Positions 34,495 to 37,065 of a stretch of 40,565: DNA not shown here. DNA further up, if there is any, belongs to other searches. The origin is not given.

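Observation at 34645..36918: Orphan ~20-haem membrane-anchored cytochrome that fuses a NapC/NirT-like quinol-dehydrogenase module to a long haem wire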

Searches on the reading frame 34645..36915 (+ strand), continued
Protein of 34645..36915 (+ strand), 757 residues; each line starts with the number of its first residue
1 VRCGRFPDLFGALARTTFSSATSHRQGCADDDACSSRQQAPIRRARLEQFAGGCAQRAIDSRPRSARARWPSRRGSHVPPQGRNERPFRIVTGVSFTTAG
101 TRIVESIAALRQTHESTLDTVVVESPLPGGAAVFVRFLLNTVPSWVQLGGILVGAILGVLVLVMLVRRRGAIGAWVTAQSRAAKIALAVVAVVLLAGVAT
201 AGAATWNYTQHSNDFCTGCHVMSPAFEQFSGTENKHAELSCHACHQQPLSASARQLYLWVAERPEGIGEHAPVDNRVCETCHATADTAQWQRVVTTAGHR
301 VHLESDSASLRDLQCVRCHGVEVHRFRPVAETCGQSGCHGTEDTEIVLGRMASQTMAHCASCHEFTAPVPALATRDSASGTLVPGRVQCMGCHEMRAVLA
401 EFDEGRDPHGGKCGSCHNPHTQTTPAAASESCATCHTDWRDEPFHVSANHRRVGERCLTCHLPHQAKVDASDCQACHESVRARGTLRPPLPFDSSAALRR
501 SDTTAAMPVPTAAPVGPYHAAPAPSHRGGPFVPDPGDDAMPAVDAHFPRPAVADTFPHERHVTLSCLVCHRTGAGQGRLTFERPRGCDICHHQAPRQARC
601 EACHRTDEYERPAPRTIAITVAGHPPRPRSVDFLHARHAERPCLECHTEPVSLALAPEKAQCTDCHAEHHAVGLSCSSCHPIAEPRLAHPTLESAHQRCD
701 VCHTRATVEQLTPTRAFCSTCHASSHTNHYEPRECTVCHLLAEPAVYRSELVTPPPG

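Call 24: search_solved_structures(query=A1, max_evalue=1, show_alignments=3)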
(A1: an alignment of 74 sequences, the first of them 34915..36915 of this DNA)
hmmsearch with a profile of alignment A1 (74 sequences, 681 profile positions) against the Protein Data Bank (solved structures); distinct sequences matched with E-value up to 1: 34.
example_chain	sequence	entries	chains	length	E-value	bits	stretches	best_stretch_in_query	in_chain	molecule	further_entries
2j7a_C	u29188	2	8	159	5.4e-09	38.3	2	88-155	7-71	CYTOCHROME C QUINOL DEHYDROGENASE NRFH | NAPC/NIRT CYTOCHROME C FAMILY PROTEIN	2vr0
1ofw_A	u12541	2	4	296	4.3e-05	25.4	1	535-649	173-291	NINE-HEME CYTOCHROME C | NINE HEME CYTOCHROME C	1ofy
19hc_A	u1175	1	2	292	5.7e-05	25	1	542-649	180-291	PROTEIN (NINE-HAEM CYTOCHROME C)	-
1h29_A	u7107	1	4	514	0.00027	22.8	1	582-650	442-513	HIGH-MOLECULAR-WEIGHT CYTOCHROME C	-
1duw_A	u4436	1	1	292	0.00053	21.8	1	521-648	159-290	NONAHEME CYTOCHROME C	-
1gws_A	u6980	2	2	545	0.00055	21.7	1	582-650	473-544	HIGH-MOLECULAR-WEIGHT CYTOCHROME C | High-molecular-weight cytochrome c precursor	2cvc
2e84_A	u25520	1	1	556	0.00067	21.5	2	581-650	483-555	High-molecular-weight cytochrome c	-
3h34_A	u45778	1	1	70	0.00078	21.3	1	587-646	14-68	Cytochrome c7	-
1czj_A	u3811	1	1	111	0.0041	18.9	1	537-592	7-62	CYTOCHROME C3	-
1aqe_A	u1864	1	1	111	0.0055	18.4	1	537-593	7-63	CYTOCHROME C3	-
3sel_X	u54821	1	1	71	0.0095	17.7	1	479-529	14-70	CYTOCHROME C7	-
3h4n_A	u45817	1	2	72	0.0096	17.7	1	555-646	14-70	Cytochrome c7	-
3sj1_X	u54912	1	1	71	0.0096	17.6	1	479-529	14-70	CYTOCHROME C7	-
2cy3_A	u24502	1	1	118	0.01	17.5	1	475-499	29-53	CYTOCHROME C3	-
3sj4_X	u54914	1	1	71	0.011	17.4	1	479-605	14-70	CYTOCHROME C7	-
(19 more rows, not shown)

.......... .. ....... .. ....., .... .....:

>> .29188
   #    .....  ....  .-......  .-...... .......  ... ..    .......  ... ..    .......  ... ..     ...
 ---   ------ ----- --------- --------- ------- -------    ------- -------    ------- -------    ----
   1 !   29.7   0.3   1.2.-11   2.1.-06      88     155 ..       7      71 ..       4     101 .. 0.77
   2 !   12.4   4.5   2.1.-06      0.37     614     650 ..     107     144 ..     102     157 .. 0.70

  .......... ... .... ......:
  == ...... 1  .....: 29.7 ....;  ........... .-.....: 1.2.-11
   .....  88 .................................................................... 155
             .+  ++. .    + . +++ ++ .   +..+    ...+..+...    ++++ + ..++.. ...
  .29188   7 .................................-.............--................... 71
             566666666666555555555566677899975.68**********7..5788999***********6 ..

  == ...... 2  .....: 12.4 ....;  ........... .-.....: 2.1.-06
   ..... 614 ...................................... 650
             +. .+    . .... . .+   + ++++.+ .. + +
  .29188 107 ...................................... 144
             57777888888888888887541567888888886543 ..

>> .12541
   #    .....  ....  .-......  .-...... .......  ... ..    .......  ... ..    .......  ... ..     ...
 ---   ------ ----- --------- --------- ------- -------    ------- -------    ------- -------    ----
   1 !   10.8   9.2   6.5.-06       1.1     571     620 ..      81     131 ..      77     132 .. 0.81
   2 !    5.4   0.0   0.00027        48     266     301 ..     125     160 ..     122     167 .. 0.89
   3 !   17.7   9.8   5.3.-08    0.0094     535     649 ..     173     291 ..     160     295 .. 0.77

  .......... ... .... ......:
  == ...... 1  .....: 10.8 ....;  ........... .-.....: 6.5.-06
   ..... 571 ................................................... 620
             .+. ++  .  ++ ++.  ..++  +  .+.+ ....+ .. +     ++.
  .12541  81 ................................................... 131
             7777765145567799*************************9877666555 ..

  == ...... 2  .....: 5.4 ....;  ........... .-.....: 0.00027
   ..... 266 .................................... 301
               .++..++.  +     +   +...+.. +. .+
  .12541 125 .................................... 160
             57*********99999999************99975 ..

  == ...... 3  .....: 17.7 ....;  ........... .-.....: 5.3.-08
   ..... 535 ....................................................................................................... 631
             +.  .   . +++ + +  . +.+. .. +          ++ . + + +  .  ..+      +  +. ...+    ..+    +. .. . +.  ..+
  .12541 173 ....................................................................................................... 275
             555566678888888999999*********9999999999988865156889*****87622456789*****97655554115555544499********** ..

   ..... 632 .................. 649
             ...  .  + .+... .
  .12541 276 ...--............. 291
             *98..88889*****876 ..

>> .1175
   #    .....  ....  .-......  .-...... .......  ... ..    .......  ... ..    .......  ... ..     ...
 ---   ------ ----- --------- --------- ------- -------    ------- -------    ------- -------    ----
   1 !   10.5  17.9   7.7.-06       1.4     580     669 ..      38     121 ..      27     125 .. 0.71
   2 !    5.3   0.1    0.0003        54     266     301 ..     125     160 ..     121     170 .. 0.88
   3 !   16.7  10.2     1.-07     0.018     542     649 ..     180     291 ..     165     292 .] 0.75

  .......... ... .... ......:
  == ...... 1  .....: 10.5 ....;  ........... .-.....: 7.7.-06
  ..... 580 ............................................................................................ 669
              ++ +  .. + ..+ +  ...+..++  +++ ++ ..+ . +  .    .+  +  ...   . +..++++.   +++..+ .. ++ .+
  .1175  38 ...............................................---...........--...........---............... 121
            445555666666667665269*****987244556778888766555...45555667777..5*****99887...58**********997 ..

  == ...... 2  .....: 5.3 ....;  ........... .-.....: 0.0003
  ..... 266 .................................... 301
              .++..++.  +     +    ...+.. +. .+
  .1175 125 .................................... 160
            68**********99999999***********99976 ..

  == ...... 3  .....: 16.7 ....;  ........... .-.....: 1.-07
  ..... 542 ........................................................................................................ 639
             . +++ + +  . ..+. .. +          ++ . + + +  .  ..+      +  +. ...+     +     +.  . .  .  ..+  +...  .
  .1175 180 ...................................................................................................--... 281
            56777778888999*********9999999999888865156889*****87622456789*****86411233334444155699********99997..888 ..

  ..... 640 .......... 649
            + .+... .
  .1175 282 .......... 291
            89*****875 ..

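Call 27: search_protein_families(library=pfam, proteins=[L001:11956-13434:+, L001:8344-9906:+, L001:13434-14909:+, L005:4764-5585:-, L005:4012-4764:-], max_evalue=1)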
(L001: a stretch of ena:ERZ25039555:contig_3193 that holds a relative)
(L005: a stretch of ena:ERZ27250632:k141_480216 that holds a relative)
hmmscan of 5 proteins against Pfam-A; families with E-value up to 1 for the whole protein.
L001:11956-13434:+ (493 aa): 0 families

L001:8344-9906:+ (521 aa): 8 families
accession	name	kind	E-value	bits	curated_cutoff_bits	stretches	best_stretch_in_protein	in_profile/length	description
PF09699.15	Paired_CXXCH_1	-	5e-11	42.5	20.6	1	228-262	8-36/41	Doubled CXXCH motif (Paired_CXXCH_1)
PF22113.1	Mtrc-MtrF_II-IV_dom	-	4.5e-10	39.8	30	2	56-136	77-166/176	Outer membrane cytochrome MtrC/MtrF-like, domains II/IV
PF14522.11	Cytochrome_C7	-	1.7e-09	37.8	24.8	4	161-234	14-67/67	Cytochrome c7 and related cytochrome c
PF14537.11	Cytochrom_c3_2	-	3.4e-08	34.3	25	3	162-262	8-78/79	Cytochrome c3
PF13435.11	Cytochrome_C554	-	4.5e-08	34.3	20.8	1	62-134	1-84/84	Cytochrome c554 and c-prime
PF02085.21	Cytochrom_CIII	-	0.052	14.3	22.9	0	59-133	29-82/101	Class III cytochrome C family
PF03264.19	Cytochrom_NNT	-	0.059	13.5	24.1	1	162-202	127-166/174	NapC/NirT cytochrome c family, N-terminal region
PF02335.20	Cytochrom_C552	-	0.063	12.7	24.1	1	163-214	247-296/438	Cytochrome c552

L001:13434-14909:+ (492 aa): 4 families
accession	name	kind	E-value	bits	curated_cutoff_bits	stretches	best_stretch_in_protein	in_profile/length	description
PF14522.11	Cytochrome_C7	-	5.9e-10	39.3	24.8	3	109-162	11-66/67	Cytochrome c7 and related cytochrome c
PF22113.1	Mtrc-MtrF_II-IV_dom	-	6.8e-10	39.2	30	2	47-221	9-165/176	Outer membrane cytochrome MtrC/MtrF-like, domains II/IV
PF09699.15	Paired_CXXCH_1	-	6.4e-06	26.2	20.6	2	443-485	5-37/41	Doubled CXXCH motif (Paired_CXXCH_1)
PF14537.11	Cytochrom_c3_2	-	0.81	10.6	25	2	139-168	8-39/79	Cytochrome c3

L005:4764-5585:- (273 aa): 10 families
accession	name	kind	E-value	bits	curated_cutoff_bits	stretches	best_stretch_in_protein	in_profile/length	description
PF14522.11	Cytochrome_C7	-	3.3e-09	36.9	24.8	2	118-177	13-66/67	Cytochrome c7 and related cytochrome c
PF09699.15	Paired_CXXCH_1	-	0.00014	21.9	20.6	2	218-250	6-38/41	Doubled CXXCH motif (Paired_CXXCH_1)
PF14537.11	Cytochrom_c3_2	-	0.00035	21.4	25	1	220-252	8-37/79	Cytochrome c3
PF22113.1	Mtrc-MtrF_II-IV_dom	-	0.00094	19.2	30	1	117-187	80-173/176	Outer membrane cytochrome MtrC/MtrF-like, domains II/IV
PF13435.11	Cytochrome_C554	-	0.0011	20.3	20.8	1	173-248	2-83/84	Cytochrome c554 and c-prime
PF03892.19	NapB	-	0.0021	18.6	25.1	0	94-141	38-87/127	Nitrate reductase cytochrome c-type subunit (NapB)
PF03264.19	Cytochrom_NNT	-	0.0025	18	24.1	1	221-259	39-82/174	NapC/NirT cytochrome c family, N-terminal region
PF02085.21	Cytochrom_CIII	-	0.0043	17.8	22.9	1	116-177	44-101/101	Class III cytochrome C family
PF13442.11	Cytochrome_CBB3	-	0.032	15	27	0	242-261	12-31/68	Cytochrome C oxidase, cbb3-type, subunit III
PF18509.6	MCR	-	0.11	12.6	30.4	0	238-249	11-25/30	Magnetochrome domain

L005:4012-4764:- (250 aa): 10 families
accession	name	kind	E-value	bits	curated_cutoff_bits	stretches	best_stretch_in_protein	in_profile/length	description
PF09699.15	Paired_CXXCH_1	-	1.6e-06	28.1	20.6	2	151-195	1-39/41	Doubled CXXCH motif (Paired_CXXCH_1)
PF14537.11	Cytochrom_c3_2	-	8.4e-05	23.4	25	2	154-229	4-69/79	Cytochrome c3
PF14522.11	Cytochrome_C7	-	9.7e-05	22.6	24.8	1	120-192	12-66/67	Cytochrome c7 and related cytochrome c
PF02335.20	Cytochrom_C552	-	0.00029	20.4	24.1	1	133-232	64-140/438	Cytochrome c552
PF03264.19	Cytochrom_NNT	-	0.0005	20.3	24.1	2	186-229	37-77/174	NapC/NirT cytochrome c family, N-terminal region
PF22113.1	Mtrc-MtrF_II-IV_dom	-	0.0015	18.5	30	2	123-204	83-175/176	Outer membrane cytochrome MtrC/MtrF-like, domains II/IV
PF25192.1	DiatomPyrShell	-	0.046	13.5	27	1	73-170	40-137/209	Diatom pyrenoid shell protein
PF17980.7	ADD_DNMT3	-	0.13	12.7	26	1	144-163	25-44/56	DNMT3, cysteine rich ADD domain, GATA1-like zinc finger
PF18509.6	MCR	-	0.35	10.9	30.4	0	157-163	18-24/30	Magnetochrome domain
PF02085.21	Cytochrom_CIII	-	0.97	10.3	22.9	0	151-226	25-84/101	Class III cytochrome C family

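Call 28: search_protein_families(library=ncbifam, proteins=[L001:5705-8047:-, L001:3253-4227:-, L001:1956-3224:-, L001:11956-13434:+, L001:8344-9906:+, L001:13434-14909:+], max_evalue=0.01)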
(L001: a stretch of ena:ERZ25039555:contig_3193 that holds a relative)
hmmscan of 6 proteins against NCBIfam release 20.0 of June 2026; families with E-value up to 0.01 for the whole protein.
L001:5705-8047:- (780 aa): 25 families
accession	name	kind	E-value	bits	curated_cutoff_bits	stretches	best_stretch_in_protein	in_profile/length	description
NF010055.0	PRK13532.1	equivalog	9.3e-220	732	904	2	3-564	3-578/830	nitrate reductase catalytic subunit NapA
TIGR01706.1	NAPA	equivalog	2.9e-213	710.6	930.55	2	3-564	2-578/830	periplasmic nitrate reductase subunit alpha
TIGR01591.1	Fdh-alpha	equivalog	1.5e-109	367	666.25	1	51-771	3-672/672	formate dehydrogenase subunit alpha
NF041323.1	Nitr_red_NasA_Halo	equivalog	7.9e-87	292.4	1000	2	316-771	239-672/673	assimilatory nitrate reductase NasA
NF047855.1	AssmNtatRedNasC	equivalog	7.5e-83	279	1100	1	47-772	21-707/708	assimilatory nitrate reductase catalytic subunit NasC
NF041513.1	formate_DH_Act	exception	7.1e-41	139.9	1400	3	47-286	43-293/1067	formate dehydrogenase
NF012032.0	PRK15488.1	equivalog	1.4e-35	122.5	694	2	3-288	3-281/759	thiosulfate reductase PhsA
TIGR02166.1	dmsA_ynfE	subfamily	1.4e-33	116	777.7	1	3-597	1-595/794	DMSO/selenate family reductase complex A subunit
TIGR01553.1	formate-DH-alph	equivalog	4e-32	110.9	814.2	3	3-288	2-304/1009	formate dehydrogenase-N subunit alpha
NF005895.0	PRK07860.1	equivalog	2.9e-31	108.3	802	2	45-262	235-448/811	NADH-quinone oxidoreductase subunit G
TIGR01973.1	NuoG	equivalog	4.1e-30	105.1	470.05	1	47-551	215-603/606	NADH-quinone oxidoreductase subunit NuoG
TIGR02693.1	arsenite_ox_L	equivalog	1.8e-28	99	359.05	3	66-346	73-361/806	arsenate reductase (azurin) large subunit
TIGR00509.1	bisC_fam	subfamily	1.7e-22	79.5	1017.55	1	107-726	65-693/772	molybdopterin guanine dinucleotide-containing S/N-oxide reductase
TIGR01701.1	Fdhalpha-like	subfamily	1e-19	70.2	582.15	1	100-592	98-578/744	FdhF/YdeP family oxidoreductase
NF041783.2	mnquin_red_QrcB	equivalog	1.8e-19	69.4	440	2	47-276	53-280/695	menaquinone reductase molybdopterin-binding-like subunit QrcB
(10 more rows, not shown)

L001:3253-4227:- (324 aa): 53 families (the best 25 are shown)
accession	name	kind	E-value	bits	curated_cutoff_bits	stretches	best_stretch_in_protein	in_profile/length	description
NF045797.1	DsrO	equivalog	2.7e-57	193.9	200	1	84-322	17-234/235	sulfate reduction electron transfer complex DsrMKJOP subunit DsrO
NF041782.1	mnquin_red_QrcC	equivalog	2.4e-44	151.8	400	1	111-323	1-226/239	menaquinone reductase iron-sulfur cluster-binding subunit QrcC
NF041715.1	arsenate_red_ArrB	equivalog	3.3e-38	131.5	450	2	242-322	145-225/233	arsenate respiratory reductase iron-sulfur subunit ArrB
TIGR03149.1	cyt_nit_nrfC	equivalog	4.8e-35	120.9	377.6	2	95-230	23-145/225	cytochrome c nitrite reductase Fe-S protein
NF011569.0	PRK14993.1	equivalog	9.3e-35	120.2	416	2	114-230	47-150/244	tetrathionate reductase subunit TtrB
NF008134.0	PRK10882.1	equivalog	1.7e-30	106.2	263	2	110-235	38-169/329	hydrogenase 2 operon protein HybA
TIGR02951.1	DMSO_dmsB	equivalog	3.1e-29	102.1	214.1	2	111-233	2-118/161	DMSO/selenate family reductase complex B subunit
NF045715.1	sulf_resp_HmcB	equivalog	4.2e-26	91.8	420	1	111-289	37-197/307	sulfate respiration complex iron-sulfur protein HmcB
TIGR01582.1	FDH-beta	equivalog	1.6e-22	79.9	334.7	2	108-230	19-144/283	formate dehydrogenase subunit beta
TIGR03478.1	DMSO_red_II_bet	subfamily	1.3e-21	76.8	480.7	2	166-231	117-183/321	DMSO reductase family type II enzyme, iron-sulfur subunit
NF038355.1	FDH3_beta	equivalog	1e-20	74.5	240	1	117-289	9-163/180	formate dehydrogenase FDH3 subunit beta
NF042979.1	EthbenzDh_ebdB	equivalog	3.5e-19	68.9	740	2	168-230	141-204/354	ethylbenzene dehydrogenase subunit beta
NF007658.0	PRK10330.1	equivalog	4.2e-16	59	260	1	178-285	56-152/181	electron transport protein HydN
TIGR01660.1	narH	equivalog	1.5e-14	53.3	524.05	1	171-232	174-236/492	nitrate reductase subunit beta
NF007382.0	PRK09898.1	equivalog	1.1e-13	51.2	213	1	118-225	66-169/208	ferredoxin-like protein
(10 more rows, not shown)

L001:1956-3224:- (422 aa): 2 families
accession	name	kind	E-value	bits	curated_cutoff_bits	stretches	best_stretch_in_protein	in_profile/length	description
NF045798.1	DsrP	equivalog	2e-118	395.8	350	1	4-386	2-344/346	sulfate reduction electron transfer complex DsrMKJOP subunit DsrP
NF041784.1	mnquin_red_QrcD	equivalog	2.8e-15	56.5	570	2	12-118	16-122/408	menaquinone reductase integral membrane subunit QrcD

L001:11956-13434:+ (493 aa): 0 families

L001:8344-9906:+ (521 aa): 8 families
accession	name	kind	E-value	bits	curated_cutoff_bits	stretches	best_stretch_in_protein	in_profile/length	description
NF041198.1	UshA_like_PCGU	equivalog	3.2e-20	72.2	275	2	60-172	408-513/519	UshA-like (seleno)protein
NF041028.1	decahem_GSU2203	exception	1.8e-11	43.9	325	1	90-270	33-215/317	GSU2203 family decaheme c-type cytochrome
TIGR03508.1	decahem_SO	subfamily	4.1e-11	42.8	192.2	1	95-270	4-182/258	DmsE family decaheme c-type cytochrome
NF008659.0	PRK11659.1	equivalog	1.1e-07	31.7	184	1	179-263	32-118/188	cytochrome c nitrite reductase pentaheme subunit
TIGR01905.1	paired_CXXCH_1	subfamily_domain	1.9e-06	27.7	25.2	1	228-262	8-36/41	doubled CXXCH domain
TIGR03146.1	cyt_nit_nrfB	equivalog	0.0017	18.6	166.6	0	185-246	3-64/145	cytochrome c nitrite reductase pentaheme subunit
NF040886.1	cyt_C_like_Sec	equivalog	0.0034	16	250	1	60-141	45-119/423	multiheme c-type cytochrome (seleno)protein ExtKL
TIGR03153.1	cytochr_NrfH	equivalog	0.0058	16.7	134.2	0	299-324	16-41/138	cytochrome c nitrite reductase small subunit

L001:13434-14909:+ (492 aa): 2 families
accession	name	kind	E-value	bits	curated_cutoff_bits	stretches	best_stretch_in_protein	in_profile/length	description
NF045713.1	CxxCH_16_HmcA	equivalog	8.8e-05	21.3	400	1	46-124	113-183/541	sulfate respiration complex hexadecaheme cytochrome HmcA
NF043011.1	CytC7_Geobact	equivalog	0.0043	17.5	120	1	8-74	5-76/89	cytochrome c7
